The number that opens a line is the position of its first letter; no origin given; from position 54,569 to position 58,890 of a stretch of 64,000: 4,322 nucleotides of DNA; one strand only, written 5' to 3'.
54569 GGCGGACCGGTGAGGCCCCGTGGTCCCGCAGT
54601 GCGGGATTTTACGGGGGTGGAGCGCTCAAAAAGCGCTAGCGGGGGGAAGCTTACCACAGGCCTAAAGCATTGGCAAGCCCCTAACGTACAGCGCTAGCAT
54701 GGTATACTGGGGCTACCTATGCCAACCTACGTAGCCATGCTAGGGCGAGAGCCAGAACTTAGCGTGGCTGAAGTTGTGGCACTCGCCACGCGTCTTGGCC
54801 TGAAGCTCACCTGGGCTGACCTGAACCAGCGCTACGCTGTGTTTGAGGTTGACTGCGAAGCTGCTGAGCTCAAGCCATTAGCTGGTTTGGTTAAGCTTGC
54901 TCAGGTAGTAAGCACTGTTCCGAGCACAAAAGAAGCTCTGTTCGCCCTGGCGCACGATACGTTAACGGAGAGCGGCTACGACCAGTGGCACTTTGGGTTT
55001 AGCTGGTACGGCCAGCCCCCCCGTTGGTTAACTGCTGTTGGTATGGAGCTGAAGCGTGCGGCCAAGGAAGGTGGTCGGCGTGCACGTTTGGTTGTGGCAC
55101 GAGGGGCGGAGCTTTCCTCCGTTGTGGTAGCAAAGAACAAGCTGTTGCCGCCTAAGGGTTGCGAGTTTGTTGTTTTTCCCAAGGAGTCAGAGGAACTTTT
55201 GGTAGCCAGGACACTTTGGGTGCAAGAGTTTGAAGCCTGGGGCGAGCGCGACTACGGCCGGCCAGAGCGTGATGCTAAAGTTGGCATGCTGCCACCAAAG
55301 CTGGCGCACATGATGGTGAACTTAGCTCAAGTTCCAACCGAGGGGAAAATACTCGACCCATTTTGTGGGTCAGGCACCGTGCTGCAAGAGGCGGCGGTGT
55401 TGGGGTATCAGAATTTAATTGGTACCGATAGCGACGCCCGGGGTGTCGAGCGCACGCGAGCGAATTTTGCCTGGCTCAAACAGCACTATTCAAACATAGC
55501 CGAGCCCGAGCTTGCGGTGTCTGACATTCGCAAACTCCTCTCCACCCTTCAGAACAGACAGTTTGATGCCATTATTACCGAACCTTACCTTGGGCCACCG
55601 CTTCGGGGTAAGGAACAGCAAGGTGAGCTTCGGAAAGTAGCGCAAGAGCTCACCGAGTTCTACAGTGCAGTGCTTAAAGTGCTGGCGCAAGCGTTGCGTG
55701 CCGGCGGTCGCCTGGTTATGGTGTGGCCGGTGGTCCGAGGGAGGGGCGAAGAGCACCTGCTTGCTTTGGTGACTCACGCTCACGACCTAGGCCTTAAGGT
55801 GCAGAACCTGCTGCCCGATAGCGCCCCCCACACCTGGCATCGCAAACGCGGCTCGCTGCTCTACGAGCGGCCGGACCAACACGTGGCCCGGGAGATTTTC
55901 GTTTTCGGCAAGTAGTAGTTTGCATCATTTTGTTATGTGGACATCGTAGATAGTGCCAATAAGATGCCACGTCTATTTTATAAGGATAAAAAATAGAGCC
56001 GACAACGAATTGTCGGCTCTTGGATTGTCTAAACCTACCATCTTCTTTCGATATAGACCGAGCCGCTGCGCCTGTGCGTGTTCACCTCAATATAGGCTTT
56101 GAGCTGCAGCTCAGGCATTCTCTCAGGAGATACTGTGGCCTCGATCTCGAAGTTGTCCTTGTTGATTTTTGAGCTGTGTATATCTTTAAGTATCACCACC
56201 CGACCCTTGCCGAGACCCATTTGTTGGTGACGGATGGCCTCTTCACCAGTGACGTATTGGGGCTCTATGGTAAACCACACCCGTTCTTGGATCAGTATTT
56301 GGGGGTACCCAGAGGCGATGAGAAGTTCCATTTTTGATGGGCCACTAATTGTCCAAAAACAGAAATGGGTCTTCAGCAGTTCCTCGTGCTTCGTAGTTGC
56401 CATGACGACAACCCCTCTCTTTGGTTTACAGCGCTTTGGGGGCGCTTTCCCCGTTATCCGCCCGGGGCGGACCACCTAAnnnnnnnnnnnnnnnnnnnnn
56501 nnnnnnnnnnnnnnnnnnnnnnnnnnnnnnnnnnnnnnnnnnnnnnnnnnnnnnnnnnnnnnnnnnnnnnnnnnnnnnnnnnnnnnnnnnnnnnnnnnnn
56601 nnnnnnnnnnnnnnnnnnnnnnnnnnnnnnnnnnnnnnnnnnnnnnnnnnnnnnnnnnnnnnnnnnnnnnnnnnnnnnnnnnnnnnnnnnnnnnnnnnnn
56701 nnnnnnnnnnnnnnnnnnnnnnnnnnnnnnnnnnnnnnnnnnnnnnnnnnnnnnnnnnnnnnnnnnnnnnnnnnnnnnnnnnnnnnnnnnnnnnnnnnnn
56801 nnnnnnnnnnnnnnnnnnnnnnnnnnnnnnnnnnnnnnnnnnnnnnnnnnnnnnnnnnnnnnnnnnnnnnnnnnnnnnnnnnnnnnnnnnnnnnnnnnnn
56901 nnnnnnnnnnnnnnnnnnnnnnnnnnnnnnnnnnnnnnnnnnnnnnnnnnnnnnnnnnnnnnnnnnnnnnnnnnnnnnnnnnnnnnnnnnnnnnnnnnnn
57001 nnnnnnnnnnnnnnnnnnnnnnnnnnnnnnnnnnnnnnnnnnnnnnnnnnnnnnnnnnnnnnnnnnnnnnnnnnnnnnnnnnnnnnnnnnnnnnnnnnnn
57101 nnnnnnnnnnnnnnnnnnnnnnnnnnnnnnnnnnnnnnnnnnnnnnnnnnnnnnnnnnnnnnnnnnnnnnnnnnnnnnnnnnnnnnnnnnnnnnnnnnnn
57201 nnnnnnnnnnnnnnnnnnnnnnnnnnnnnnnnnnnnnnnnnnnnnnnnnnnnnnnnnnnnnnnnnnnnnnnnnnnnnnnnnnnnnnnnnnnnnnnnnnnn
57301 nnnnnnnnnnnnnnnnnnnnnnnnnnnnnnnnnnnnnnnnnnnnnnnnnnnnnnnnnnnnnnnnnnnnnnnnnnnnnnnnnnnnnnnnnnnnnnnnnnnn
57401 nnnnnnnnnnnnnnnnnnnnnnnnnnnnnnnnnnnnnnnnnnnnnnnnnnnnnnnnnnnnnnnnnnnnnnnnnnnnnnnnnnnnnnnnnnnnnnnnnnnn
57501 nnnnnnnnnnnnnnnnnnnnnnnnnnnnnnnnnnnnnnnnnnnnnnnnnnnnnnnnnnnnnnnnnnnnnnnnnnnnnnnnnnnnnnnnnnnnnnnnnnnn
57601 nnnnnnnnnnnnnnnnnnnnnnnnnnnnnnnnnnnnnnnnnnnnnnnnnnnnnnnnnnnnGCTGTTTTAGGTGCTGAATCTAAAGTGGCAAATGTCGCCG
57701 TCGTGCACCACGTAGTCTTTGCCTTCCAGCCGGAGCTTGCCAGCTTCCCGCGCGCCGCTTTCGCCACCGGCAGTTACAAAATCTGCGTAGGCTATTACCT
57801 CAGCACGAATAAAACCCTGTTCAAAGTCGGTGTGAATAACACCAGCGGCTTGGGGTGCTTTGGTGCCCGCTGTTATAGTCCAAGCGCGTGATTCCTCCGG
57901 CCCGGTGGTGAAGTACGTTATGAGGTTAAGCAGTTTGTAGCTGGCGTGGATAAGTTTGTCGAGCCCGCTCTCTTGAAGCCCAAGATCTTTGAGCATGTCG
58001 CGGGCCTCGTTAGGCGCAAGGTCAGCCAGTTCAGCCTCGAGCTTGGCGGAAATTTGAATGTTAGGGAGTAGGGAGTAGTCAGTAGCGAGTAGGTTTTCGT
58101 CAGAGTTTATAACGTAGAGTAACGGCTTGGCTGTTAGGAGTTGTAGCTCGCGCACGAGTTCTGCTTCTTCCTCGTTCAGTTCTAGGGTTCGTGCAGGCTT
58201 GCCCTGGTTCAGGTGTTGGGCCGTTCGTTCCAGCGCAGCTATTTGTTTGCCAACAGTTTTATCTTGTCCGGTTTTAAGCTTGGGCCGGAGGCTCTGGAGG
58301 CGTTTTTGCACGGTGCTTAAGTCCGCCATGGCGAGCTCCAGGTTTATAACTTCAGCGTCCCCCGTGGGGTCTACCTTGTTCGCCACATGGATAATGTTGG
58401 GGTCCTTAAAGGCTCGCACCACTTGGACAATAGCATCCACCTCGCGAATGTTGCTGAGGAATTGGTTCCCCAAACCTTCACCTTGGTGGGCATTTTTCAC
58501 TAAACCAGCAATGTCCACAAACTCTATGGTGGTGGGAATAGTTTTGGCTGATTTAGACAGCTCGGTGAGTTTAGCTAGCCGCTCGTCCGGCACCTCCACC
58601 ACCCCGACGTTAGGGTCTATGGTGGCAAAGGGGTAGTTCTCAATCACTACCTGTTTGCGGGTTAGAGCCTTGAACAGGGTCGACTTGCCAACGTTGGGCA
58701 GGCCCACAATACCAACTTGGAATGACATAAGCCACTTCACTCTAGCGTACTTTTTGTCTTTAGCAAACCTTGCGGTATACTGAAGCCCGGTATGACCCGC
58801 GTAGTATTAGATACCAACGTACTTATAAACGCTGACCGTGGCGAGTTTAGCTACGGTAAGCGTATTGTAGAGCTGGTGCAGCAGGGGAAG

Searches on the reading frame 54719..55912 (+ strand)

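Call 85: search_protein_families(library=pfam, proteins=[window:54719-55912:+], max_evalue=0.001)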
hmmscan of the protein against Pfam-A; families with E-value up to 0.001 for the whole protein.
window:54719-55912:+ (398 aa): 6 families
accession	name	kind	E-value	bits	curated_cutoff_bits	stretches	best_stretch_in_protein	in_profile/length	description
PF01170.24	UPF0020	-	5e-16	59.4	22.3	1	186-336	7-166/197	RMKL-like, methyltransferase domain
PF13847.12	Methyltransf_31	-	8.1e-07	29.3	27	1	210-343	6-114/145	Methyltransferase domain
PF01555.25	N6_N4_Mtase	-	6.1e-06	26.8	26.7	1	191-241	166-214/221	DNA methylase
PF03602.21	Cons_hypoth95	-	6.5e-06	26.4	24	1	207-308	41-137/182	Conserved hypothetical protein 95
PF05175.20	MTS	-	0.0002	21.5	23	1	199-336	23-140/170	Methyltransferase small domain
PF13649.12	Methyltransf_25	-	0.00026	22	27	1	211-287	1-70/97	Methyltransferase domain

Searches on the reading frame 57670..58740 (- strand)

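Call 85: search_protein_families(library=pfam, proteins=[window:57670-58740:-], max_evalue=0.001)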
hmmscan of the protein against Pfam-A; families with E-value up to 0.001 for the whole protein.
window:57670-58740:- (357 aa): 3 families
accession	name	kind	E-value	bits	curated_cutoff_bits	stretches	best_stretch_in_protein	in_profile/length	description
PF06071.19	YchF-GTPase_C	-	4.1e-39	133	27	1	273-355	1-83/84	Protein of unknown function (DUF933)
PF01926.29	MMR_HSR1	-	1.1e-22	80.7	21.9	1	8-113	1-87/113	50S ribosome-binding GTPase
PF02421.24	FeoB_N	-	1.1e-08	35.2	27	1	8-54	2-48/156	Ferrous iron transport protein B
